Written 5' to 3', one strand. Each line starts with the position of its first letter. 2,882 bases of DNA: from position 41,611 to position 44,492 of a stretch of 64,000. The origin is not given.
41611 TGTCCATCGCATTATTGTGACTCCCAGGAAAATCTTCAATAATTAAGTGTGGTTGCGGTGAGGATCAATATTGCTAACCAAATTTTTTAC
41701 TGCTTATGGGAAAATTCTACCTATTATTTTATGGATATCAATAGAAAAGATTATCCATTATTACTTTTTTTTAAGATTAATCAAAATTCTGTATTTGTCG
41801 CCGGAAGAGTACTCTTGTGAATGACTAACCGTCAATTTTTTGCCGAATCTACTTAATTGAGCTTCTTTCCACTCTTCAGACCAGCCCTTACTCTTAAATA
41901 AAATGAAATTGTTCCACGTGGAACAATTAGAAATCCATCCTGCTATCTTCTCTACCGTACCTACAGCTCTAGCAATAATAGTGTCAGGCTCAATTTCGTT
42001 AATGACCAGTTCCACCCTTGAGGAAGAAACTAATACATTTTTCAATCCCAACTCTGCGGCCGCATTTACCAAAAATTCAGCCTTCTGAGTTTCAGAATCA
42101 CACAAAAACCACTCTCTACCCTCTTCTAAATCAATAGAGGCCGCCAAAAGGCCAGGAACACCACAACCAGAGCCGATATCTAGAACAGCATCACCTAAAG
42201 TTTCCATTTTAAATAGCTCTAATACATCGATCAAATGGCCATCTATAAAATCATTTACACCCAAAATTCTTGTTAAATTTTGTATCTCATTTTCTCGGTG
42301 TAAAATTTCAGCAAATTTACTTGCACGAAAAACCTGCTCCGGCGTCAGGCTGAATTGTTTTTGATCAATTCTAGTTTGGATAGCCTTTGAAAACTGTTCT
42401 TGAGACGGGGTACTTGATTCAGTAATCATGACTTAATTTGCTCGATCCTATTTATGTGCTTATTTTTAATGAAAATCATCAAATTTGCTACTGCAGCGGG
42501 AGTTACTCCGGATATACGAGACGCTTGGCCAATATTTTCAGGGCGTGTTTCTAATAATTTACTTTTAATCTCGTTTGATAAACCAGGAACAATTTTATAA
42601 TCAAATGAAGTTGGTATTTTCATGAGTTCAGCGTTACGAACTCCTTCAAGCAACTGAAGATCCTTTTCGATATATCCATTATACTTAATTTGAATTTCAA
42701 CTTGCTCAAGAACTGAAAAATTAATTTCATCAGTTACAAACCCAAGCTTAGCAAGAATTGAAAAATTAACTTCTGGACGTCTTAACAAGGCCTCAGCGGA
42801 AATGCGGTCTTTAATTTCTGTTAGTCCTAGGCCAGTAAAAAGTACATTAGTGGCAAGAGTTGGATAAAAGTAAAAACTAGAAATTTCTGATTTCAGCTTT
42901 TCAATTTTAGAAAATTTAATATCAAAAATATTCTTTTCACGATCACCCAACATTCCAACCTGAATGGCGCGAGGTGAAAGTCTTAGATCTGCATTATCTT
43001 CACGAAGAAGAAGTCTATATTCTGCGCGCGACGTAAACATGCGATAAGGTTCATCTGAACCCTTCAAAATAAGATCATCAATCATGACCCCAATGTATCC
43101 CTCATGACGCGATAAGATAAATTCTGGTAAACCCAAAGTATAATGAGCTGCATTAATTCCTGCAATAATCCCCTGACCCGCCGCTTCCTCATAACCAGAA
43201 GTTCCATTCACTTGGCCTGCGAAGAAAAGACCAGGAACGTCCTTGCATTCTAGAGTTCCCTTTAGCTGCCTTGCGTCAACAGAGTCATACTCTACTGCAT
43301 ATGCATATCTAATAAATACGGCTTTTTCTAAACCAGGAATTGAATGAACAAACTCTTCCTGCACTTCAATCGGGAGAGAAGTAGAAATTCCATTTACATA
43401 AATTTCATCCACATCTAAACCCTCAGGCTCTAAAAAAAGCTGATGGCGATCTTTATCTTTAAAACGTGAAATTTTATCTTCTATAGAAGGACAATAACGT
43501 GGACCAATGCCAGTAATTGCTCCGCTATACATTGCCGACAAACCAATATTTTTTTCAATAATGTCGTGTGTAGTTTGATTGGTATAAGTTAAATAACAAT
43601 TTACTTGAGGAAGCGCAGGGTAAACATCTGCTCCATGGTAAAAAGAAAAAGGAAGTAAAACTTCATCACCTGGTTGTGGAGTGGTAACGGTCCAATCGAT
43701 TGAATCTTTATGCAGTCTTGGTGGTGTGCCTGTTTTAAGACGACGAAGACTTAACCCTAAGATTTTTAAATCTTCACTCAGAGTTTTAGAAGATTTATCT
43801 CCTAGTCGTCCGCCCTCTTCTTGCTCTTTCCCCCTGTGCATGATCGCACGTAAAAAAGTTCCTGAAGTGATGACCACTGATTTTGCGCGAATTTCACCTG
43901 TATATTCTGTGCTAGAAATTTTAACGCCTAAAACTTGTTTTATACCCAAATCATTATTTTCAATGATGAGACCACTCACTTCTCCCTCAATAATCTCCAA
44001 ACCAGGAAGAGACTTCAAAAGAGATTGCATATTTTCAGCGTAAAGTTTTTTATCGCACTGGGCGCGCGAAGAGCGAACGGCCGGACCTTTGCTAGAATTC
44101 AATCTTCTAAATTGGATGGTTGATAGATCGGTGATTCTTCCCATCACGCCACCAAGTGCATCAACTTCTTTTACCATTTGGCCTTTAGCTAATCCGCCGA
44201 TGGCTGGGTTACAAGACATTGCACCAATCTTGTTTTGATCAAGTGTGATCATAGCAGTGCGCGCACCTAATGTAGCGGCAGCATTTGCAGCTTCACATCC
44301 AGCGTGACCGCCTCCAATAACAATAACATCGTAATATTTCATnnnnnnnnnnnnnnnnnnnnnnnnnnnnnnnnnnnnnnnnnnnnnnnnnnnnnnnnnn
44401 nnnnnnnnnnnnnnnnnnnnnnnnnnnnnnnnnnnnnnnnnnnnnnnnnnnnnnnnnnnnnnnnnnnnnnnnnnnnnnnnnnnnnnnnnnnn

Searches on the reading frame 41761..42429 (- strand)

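Call 9: search_protein_families(library=pfam, proteins=[window:41761-42429:-])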
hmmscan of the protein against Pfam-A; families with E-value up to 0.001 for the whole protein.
window:41761-42429:- (222 aa): 1 family
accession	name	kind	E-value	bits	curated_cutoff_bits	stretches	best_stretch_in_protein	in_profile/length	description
PF02527.21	GidB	-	4.8e-27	94.9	27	1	36-203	5-172/184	rRNA small subunit methyltransferase G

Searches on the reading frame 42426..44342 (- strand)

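Call 9: search_protein_families(library=pfam, proteins=[window:42426-44342:-])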
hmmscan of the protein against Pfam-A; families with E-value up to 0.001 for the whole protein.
window:42426-44342:- (638 aa): 8 families
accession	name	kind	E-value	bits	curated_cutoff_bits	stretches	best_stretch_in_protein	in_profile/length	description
PF01134.28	GIDA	-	1.2e-157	525.5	22.1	1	5-404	1-389/391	Glucose inhibited division protein A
PF13932.14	SAM_GIDA_C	-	4e-22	78.2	27.1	1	568-622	3-57/57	tRNA modifying enzyme MnmG/GidA C-terminal helical bundle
PF21680.2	GIDA_C_1st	-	3.7e-14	53.7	24.7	1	472-560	6-94/96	tRNA modifying enzyme MnmG/GidA C-terminal helical domain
PF12831.13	FAD_oxidored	-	1.1e-07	31.9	27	1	5-157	1-141/416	FAD dependent oxidoreductase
PF07992.20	Pyr_redox_2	-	1e-06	28.9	26.1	1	4-172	1-119/291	Pyridine nucleotide-disulphide oxidoreductase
PF00890.30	FAD_binding_2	-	3.7e-05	23.5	20.4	1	5-41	1-37/414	FAD binding domain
PF03486.20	HI0933_like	-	0.00014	21.8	50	0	5-33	2-30/244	HI0933-like protein Rossmann domain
PF01262.27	AlaDh_PNT_C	-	0.00048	20.1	23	0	5-38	30-63/214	Alanine dehydrogenase/PNT, C-terminal domain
